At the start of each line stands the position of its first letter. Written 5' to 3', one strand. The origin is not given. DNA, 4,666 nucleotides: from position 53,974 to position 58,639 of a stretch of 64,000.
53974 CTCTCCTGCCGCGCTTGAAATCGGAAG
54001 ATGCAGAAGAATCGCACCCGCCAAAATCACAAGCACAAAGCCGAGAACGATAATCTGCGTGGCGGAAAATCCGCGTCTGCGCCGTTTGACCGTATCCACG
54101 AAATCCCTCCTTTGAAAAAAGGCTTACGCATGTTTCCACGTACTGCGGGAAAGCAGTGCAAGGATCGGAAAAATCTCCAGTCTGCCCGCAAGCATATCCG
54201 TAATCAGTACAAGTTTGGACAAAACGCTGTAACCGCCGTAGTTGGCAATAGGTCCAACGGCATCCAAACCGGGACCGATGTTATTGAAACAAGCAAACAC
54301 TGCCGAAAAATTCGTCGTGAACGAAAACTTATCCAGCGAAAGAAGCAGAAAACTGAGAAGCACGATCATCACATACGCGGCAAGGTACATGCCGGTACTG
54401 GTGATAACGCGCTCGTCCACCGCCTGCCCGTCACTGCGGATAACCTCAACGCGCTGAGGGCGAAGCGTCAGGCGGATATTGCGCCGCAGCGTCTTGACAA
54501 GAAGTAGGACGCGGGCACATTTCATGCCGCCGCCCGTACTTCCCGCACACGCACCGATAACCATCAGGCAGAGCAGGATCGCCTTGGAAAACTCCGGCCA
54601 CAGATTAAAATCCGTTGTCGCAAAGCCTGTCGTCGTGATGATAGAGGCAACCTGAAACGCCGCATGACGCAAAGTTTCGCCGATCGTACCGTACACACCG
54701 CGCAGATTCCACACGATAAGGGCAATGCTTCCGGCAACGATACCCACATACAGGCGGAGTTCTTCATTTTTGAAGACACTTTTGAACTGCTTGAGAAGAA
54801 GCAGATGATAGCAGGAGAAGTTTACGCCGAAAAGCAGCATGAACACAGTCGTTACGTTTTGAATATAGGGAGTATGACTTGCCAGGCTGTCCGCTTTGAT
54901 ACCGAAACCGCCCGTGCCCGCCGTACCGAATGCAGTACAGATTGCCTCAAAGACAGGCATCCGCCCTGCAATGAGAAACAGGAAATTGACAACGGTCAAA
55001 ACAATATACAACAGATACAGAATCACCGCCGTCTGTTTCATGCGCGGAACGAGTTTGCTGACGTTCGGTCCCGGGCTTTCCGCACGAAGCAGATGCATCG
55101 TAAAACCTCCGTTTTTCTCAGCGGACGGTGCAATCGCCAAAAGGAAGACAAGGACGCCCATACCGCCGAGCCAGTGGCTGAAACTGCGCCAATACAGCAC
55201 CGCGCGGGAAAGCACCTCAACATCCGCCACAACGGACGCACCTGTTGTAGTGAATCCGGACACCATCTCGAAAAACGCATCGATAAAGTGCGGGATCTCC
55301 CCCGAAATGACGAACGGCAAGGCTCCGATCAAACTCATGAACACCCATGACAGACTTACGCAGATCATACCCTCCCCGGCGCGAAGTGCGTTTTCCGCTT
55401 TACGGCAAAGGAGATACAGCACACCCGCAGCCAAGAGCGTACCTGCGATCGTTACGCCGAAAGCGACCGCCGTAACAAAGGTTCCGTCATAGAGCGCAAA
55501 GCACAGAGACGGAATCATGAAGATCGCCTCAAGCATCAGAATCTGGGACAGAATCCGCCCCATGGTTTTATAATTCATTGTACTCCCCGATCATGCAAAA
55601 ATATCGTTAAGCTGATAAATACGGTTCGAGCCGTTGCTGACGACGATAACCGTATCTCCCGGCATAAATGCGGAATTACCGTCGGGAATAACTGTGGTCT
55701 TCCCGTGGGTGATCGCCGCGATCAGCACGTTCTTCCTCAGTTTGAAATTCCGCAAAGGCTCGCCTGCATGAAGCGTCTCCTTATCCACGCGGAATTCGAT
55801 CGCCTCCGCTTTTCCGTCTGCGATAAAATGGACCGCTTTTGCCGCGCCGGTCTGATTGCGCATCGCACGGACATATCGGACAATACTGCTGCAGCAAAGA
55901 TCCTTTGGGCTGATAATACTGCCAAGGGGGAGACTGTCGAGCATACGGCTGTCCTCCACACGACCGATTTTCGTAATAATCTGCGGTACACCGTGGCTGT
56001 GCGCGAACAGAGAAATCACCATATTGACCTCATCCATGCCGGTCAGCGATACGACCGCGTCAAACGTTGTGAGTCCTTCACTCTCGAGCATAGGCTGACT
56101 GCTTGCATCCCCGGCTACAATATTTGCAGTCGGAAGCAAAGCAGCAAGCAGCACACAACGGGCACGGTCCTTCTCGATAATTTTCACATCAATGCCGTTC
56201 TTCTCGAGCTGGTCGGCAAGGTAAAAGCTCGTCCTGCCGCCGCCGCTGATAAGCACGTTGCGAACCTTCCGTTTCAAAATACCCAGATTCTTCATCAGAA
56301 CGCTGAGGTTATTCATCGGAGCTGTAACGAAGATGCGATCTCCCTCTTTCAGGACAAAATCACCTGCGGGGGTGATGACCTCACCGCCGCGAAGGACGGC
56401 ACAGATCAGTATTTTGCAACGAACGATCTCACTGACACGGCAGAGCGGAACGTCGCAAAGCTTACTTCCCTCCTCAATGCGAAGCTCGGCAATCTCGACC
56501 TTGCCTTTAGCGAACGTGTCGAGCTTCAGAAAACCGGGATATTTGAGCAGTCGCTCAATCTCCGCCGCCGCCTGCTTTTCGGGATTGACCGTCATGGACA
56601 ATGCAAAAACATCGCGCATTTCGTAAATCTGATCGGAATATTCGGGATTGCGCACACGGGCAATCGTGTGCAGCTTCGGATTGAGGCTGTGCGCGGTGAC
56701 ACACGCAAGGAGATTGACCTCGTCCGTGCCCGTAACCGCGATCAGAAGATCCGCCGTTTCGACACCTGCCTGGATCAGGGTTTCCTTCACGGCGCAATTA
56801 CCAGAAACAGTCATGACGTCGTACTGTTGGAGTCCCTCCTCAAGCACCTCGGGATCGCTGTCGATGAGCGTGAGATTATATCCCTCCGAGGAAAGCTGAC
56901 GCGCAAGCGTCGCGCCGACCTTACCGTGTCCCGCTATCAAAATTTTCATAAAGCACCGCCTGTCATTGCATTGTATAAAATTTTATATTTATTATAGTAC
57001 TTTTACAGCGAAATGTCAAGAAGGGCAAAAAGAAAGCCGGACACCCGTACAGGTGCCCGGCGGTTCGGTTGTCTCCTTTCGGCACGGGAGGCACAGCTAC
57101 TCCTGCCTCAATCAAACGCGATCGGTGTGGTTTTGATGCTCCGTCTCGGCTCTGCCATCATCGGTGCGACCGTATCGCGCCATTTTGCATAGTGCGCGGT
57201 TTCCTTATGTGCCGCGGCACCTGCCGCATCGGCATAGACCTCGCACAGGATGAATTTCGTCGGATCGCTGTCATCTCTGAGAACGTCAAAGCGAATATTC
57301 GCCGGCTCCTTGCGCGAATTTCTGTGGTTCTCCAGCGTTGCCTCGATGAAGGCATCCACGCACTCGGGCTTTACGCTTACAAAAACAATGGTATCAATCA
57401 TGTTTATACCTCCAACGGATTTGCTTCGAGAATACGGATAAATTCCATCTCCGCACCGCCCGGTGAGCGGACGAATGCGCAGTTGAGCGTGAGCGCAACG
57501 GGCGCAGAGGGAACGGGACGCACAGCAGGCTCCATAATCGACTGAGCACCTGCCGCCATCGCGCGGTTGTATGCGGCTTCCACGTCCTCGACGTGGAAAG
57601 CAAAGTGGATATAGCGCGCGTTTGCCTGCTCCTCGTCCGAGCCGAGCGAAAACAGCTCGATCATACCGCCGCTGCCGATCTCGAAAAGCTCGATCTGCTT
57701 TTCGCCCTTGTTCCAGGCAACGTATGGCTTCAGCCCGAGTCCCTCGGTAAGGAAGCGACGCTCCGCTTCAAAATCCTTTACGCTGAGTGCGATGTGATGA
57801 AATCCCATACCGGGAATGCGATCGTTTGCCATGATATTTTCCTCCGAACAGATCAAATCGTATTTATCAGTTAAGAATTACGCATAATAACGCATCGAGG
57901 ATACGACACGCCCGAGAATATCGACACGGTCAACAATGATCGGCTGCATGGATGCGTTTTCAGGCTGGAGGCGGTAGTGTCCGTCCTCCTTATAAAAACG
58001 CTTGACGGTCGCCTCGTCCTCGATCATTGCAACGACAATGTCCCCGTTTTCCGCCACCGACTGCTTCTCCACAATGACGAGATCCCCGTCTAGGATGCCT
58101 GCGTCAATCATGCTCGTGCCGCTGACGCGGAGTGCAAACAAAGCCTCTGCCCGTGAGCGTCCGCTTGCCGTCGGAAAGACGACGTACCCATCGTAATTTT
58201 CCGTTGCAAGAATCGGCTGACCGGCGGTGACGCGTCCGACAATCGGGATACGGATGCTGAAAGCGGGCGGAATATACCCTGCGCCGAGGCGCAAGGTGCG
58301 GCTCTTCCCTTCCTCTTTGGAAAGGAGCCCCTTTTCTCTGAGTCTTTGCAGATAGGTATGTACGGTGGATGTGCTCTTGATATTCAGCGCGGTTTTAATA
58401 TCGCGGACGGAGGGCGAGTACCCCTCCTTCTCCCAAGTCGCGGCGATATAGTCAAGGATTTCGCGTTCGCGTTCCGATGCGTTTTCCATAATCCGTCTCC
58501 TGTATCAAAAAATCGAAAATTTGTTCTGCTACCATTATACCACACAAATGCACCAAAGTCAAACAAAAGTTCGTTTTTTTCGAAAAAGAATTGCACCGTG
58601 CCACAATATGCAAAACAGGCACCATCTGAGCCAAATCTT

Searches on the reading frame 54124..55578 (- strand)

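Call 25: search_protein_families(library=pfam, proteins=[window:54124-55578:-], max_evalue=0.001)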
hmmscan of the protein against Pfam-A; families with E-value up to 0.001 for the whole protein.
window:54124-55578:- (484 aa): 1 family
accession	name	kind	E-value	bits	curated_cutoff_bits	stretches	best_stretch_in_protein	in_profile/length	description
PF02386.22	TrkH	-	1e-59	202.8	27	2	44-265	9-245/502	Cation transport protein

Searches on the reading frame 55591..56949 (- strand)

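Call 25: search_protein_families(library=pfam, proteins=[window:55591-56949:-], max_evalue=0.001)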
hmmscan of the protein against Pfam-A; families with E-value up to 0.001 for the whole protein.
window:55591-56949:- (452 aa): 9 families
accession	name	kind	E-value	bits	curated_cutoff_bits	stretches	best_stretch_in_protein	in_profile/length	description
PF02254.24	TrkA_N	-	6.2e-50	168.8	23.8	2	3-110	1-107/116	TrkA-N domain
PF02080.26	TrkA_C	-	1.8e-20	73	27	2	153-223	1-71/71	TrkA-C domain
PF13241.12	NAD_binding_7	-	4.8e-10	40.4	22.1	1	2-87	9-83/104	Putative NAD(P)-binding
PF03435.24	Sacchrp_dh_NADP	-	3.2e-06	27.9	25.1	0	232-338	1-101/129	Saccharopine dehydrogenase NADP binding domain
PF03807.23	F420_oxidored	-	1.6e-05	25.9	21.6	0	3-55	2-58/94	NADP oxidoreductase coenzyme F420-dependent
PF01494.25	FAD_binding_3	-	0.00016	21.4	22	0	231-266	3-38/349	FAD binding domain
PF02558.23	ApbA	-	0.00022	21.3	22.2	0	3-70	1-71/150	Ketopantoate reductase PanE/ApbA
PF13450.12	NAD_binding_8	-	0.00048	20.8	21.9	0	236-261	3-28/68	NAD(P)-binding Rossmann-like domain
PF13478.12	XdhC_C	-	0.00078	20.4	29.7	0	4-43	2-42/125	XdhC Rossmann domain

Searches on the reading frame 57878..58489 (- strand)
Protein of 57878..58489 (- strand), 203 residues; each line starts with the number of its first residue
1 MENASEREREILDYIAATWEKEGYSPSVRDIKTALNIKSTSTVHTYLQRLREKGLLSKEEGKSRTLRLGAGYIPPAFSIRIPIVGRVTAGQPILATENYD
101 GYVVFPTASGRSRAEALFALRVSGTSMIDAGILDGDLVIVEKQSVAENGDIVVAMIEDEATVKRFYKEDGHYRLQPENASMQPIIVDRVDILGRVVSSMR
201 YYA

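Call 55: search_protein_families(library=pfam, proteins=[window:57878-58489:-], max_evalue=0.01)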
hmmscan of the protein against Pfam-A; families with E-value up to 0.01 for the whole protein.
window:57878-58489:- (203 aa): 6 families
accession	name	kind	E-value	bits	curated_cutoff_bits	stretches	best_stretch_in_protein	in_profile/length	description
PF00717.28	Peptidase_S24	-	1.2e-36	125.3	23.3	1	82-196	1-116/116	Peptidase S24-like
PF01726.22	LexA_DNA_bind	-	1.3e-17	63.8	23.7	1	1-65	1-65/65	LexA DNA binding domain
PF03965.22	Penicillinase_R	-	1.4e-05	25.9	22.6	1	5-61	2-56/115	Penicillinase repressor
PF21100.3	MCM_C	-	0.00085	19.6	27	1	2-62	1-59/64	MCM protein C-terminal winged helix-turn-helix domain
PF13463.12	HTH_27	-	0.0013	19.4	22.2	1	7-62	4-54/68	Winged helix DNA-binding domain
PF12802.13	MarR_2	-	0.0029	18.2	27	1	23-60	19-54/61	MarR family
